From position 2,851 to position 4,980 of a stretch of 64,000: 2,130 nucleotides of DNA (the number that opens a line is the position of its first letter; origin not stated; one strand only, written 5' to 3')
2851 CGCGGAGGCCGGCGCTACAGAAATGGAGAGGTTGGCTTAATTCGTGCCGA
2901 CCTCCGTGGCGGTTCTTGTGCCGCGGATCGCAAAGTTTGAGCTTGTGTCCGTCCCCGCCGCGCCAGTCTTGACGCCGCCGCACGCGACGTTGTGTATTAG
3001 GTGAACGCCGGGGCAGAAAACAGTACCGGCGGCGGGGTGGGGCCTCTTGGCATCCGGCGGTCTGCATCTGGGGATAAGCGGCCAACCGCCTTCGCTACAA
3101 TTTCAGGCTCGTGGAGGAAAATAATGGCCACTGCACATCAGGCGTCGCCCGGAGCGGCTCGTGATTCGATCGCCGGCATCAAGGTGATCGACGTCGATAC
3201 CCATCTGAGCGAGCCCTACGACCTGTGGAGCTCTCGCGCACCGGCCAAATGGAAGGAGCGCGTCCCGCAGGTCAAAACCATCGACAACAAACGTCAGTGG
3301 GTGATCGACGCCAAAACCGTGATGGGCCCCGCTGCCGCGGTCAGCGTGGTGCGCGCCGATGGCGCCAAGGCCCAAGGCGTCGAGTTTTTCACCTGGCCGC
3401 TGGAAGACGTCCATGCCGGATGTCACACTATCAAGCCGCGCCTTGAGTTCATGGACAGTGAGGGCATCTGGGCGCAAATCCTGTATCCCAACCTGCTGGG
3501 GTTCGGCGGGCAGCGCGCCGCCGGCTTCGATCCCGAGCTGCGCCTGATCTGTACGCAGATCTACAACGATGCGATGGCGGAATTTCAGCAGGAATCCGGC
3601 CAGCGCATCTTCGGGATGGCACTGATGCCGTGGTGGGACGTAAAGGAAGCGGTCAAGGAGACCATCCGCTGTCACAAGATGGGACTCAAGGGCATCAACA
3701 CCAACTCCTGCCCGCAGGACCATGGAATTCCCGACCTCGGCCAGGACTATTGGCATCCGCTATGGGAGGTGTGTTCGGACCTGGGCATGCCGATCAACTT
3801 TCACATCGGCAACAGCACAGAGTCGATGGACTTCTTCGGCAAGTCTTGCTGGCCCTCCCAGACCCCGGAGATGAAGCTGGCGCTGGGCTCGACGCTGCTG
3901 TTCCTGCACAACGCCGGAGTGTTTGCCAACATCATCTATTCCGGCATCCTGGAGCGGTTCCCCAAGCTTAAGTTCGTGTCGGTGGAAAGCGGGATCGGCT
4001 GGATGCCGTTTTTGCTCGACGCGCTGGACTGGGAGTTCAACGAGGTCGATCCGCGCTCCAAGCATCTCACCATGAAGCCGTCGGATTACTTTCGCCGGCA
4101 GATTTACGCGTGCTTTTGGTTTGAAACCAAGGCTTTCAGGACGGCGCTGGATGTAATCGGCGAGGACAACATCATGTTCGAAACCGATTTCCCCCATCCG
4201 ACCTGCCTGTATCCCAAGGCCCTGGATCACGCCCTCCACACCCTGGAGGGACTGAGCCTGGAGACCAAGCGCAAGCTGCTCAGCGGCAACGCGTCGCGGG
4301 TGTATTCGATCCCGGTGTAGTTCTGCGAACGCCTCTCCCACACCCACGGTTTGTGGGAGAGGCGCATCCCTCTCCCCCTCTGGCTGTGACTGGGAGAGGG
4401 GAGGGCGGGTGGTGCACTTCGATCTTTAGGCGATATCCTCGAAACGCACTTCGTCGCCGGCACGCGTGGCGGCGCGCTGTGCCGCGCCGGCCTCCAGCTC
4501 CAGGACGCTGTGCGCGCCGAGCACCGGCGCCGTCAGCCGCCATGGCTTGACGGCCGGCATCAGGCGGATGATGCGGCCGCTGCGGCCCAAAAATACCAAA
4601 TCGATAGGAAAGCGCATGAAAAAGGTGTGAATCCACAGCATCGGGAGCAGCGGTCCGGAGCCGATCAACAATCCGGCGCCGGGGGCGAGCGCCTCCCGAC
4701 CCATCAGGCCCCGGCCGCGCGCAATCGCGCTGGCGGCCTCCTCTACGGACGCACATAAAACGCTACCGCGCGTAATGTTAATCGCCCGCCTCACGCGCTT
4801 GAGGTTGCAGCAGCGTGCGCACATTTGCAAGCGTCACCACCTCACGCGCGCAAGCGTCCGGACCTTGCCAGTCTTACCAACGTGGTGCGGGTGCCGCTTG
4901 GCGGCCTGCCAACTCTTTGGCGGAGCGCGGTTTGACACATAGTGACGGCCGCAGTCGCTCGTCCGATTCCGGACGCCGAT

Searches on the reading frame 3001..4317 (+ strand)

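Call 24: search_protein_families(library=pfam, proteins=[window:3001-4317:+], max_evalue=0.001)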
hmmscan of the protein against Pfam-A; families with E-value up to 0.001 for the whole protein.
window:3001-4317:+ (439 aa): 1 family
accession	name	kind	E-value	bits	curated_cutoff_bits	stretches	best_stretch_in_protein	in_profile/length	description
PF04909.20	Amidohydro_2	-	1.8e-32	113.7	26.4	1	63-436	1-288/289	Amidohydrolase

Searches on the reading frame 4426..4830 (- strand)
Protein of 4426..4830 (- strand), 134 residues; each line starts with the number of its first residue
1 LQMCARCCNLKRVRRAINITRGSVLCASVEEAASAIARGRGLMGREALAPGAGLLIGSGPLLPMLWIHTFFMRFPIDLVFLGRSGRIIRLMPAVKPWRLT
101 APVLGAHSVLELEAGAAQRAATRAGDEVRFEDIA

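Call 24: search_protein_families(library=pfam, proteins=[window:4426-4830:-], max_evalue=0.001)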
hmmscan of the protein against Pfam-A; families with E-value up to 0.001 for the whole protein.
window:4426-4830:- (134 aa): 1 family
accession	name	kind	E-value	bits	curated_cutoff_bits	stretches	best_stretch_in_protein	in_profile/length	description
PF02643.20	DUF192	-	2.2e-17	63.4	27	1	28-130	2-96/96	Uncharacterized ACR, COG1430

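Call 51: search_protein_families(library=ncbifam, proteins=[window:4426-4827:-], max_evalue=0.01)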
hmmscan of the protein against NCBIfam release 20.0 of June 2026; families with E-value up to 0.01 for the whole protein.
window:4426-4827:- (133 aa): 1 family
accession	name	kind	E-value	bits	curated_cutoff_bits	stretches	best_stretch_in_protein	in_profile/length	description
NF002996.0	PRK03760.1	equivalog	8.8e-16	57.9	146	1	15-132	4-119/121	hypothetical protein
